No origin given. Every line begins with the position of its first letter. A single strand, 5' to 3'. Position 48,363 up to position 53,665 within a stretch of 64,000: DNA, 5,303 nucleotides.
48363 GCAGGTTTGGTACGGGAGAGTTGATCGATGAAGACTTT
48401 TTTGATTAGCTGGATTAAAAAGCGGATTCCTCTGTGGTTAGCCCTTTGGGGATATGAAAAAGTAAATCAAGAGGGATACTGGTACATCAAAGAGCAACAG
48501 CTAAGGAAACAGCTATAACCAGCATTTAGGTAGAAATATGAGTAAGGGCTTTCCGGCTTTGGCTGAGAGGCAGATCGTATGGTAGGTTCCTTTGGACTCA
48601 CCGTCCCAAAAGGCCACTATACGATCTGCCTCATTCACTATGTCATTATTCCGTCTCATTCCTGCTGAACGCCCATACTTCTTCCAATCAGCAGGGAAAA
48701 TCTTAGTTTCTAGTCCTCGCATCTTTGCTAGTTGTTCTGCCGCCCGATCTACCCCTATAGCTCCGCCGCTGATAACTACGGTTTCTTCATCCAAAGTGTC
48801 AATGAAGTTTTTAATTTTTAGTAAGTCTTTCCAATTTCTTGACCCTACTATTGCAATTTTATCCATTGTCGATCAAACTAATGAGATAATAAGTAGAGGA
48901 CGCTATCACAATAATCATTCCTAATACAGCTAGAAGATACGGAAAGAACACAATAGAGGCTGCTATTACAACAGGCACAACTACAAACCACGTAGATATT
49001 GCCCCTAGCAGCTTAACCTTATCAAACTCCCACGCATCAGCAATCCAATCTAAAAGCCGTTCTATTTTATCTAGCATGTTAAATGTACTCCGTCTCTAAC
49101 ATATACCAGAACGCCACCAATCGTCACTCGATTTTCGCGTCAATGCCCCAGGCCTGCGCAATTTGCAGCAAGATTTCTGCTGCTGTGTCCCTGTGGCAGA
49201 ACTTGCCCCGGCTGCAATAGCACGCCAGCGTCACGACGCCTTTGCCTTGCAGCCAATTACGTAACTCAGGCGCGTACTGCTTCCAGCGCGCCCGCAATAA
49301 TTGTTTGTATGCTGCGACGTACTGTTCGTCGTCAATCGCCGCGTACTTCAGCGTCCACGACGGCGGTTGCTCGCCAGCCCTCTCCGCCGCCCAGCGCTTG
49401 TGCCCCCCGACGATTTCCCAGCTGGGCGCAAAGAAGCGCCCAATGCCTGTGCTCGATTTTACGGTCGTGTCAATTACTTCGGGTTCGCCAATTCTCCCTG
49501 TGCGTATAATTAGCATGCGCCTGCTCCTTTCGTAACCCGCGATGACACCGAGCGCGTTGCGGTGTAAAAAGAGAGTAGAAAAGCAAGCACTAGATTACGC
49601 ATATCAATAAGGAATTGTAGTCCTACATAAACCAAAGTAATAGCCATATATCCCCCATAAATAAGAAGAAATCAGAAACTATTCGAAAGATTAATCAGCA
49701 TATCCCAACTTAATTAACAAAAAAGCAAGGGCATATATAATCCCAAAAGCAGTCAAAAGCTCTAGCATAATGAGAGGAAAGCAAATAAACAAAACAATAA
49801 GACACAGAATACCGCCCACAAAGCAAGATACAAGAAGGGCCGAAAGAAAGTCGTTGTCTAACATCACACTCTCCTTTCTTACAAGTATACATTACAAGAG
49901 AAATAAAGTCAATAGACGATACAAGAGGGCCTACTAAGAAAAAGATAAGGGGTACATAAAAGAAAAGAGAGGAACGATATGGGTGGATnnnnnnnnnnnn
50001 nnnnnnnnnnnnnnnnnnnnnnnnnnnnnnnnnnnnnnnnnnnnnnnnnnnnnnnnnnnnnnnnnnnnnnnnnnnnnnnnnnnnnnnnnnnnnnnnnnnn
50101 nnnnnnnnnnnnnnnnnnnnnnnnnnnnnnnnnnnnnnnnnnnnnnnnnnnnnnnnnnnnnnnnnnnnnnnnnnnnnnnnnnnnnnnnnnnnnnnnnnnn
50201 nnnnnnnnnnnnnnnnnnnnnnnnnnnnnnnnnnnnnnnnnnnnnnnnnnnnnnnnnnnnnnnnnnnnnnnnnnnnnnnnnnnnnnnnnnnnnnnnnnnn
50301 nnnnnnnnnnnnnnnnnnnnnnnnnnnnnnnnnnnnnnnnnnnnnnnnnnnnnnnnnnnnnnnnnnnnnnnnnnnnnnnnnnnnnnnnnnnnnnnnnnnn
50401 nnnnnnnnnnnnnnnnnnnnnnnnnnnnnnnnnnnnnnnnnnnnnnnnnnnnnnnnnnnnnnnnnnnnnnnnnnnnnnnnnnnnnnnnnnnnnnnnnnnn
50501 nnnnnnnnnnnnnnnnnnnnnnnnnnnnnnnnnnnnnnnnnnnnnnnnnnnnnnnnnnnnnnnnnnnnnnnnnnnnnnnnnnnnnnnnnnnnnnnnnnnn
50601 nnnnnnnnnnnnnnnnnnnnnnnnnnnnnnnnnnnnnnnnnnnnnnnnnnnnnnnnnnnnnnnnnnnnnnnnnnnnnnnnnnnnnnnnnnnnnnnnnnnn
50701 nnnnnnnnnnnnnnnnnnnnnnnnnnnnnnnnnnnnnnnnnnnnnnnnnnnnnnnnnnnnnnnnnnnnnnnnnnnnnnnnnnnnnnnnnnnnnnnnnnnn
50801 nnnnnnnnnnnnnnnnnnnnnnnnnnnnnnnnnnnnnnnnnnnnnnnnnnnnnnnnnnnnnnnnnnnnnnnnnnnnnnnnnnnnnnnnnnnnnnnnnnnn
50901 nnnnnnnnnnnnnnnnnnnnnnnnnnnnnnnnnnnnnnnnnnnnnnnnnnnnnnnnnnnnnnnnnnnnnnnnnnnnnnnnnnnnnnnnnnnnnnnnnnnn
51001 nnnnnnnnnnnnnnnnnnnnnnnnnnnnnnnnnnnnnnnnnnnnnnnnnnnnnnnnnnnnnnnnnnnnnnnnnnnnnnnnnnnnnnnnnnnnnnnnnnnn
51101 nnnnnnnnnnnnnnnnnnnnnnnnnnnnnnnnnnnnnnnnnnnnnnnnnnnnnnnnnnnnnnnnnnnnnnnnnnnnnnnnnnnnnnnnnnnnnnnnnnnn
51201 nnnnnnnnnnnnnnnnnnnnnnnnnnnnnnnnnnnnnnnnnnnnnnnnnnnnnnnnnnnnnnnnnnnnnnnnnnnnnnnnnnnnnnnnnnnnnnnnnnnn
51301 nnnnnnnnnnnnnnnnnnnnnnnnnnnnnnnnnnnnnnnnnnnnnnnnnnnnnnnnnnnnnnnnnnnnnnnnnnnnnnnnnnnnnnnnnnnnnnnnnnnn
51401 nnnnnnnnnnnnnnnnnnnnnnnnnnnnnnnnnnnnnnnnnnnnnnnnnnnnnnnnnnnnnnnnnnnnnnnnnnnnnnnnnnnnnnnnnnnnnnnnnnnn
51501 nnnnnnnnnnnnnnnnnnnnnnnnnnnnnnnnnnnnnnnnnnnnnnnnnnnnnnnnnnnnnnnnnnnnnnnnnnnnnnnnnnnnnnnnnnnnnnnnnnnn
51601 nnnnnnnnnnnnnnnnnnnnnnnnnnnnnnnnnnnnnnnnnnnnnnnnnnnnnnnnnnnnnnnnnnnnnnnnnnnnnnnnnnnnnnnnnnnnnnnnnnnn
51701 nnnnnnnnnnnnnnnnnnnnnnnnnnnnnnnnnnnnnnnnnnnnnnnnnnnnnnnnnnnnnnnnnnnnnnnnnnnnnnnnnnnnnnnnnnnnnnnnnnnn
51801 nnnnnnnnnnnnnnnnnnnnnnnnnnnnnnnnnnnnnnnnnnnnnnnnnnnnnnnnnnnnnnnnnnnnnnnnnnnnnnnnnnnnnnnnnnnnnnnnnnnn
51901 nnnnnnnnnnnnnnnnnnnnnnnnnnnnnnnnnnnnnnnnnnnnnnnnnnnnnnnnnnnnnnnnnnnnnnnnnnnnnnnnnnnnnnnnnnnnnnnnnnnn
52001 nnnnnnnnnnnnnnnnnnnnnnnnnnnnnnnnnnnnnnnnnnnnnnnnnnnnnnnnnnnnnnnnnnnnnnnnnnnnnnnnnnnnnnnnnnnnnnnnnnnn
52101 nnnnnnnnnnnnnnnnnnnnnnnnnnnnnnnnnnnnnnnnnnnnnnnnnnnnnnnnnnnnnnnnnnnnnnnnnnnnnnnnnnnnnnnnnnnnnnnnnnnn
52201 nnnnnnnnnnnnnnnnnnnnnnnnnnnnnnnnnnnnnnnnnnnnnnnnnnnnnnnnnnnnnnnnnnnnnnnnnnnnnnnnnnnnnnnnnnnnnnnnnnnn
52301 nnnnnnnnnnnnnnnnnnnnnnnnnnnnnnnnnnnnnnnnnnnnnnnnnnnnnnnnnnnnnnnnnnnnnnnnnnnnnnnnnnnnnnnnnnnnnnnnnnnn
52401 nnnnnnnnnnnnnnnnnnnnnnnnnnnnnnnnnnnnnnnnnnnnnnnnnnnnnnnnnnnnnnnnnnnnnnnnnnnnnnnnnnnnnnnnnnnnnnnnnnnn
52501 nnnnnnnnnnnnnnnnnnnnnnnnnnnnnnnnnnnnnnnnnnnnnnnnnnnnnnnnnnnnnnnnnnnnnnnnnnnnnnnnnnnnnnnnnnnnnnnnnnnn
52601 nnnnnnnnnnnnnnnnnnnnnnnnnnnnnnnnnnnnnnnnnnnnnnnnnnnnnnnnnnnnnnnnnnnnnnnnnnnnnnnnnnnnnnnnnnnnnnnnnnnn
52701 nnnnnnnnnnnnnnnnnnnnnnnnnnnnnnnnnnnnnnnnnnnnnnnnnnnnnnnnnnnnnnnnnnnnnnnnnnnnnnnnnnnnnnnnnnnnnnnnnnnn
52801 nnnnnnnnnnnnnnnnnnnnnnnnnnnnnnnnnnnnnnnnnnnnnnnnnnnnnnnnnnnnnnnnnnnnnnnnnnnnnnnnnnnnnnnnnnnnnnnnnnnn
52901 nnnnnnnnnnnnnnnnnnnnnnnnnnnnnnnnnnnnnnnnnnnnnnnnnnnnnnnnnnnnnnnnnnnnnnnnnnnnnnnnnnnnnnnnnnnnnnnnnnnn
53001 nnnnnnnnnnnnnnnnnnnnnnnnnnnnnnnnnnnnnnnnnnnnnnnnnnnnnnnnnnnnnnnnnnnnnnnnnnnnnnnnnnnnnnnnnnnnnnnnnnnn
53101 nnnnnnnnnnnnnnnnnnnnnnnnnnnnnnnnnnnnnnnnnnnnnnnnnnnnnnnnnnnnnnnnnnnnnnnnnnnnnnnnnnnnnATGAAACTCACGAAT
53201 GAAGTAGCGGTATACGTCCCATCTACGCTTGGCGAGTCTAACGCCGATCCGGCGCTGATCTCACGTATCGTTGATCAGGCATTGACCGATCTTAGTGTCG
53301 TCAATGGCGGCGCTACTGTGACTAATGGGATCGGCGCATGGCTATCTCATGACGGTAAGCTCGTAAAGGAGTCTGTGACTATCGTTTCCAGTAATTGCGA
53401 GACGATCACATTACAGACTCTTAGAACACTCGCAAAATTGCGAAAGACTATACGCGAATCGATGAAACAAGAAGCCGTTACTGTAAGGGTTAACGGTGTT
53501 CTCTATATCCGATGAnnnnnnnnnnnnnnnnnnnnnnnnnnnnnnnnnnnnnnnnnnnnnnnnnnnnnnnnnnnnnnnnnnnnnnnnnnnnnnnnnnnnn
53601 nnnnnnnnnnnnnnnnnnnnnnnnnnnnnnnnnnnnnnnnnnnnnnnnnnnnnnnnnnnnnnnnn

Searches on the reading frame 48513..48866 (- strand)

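Call 75: search_protein_families(library=pfam, proteins=[window:48513-48866:-], max_evalue=0.01)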
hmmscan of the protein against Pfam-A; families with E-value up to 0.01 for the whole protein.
window:48513-48866:- (117 aa): 4 families
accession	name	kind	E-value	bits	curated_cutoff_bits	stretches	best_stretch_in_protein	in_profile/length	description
PF10686.14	YAcAr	-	2.2e-11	43.9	28.2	1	3-64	2-66/66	YspA, cpYpsA-related SLOG family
PF02481.21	DNA_processg_A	-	2.9e-07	30.3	29.6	1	3-54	46-100/212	DNA recombination-mediator protein A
PF18306.6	LDcluster4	-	0.00028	21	26.3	1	27-111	31-123/151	SLOG cluster4 family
PF12694.12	cpYpsA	-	0.0069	16.6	26.2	0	31-53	1-23/145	Circularly permutated YpsA SLOG family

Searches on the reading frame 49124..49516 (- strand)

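Call 75: search_protein_families(library=pfam, proteins=[window:49124-49516:-], max_evalue=0.01)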
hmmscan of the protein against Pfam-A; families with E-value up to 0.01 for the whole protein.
window:49124-49516:- (130 aa): 2 families
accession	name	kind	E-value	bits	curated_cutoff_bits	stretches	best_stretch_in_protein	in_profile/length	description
PF22751.1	DUF488-N3a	-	1.8e-05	25.5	27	1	57-118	54-116/118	Active DUF488-N3 subclade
PF14216.11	DUF4326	-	0.0033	18.5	25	1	61-111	31-79/82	Domain of unknown function (DUF4326)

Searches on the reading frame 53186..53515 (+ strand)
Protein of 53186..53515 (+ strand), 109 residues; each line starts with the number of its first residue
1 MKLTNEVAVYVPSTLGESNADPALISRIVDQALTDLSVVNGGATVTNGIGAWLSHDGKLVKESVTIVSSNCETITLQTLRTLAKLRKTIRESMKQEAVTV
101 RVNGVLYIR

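Call 75: search_protein_families(library=pfam, proteins=[window:53186-53515:+], max_evalue=0.01)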
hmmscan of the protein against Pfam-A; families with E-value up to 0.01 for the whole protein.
window:53186-53515:+ (109 aa): 1 family
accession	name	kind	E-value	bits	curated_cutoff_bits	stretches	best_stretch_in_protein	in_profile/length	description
PF12098.13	DUF3574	-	0.0052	17.1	25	1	40-100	35-94/103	Protein of unknown function (DUF3574)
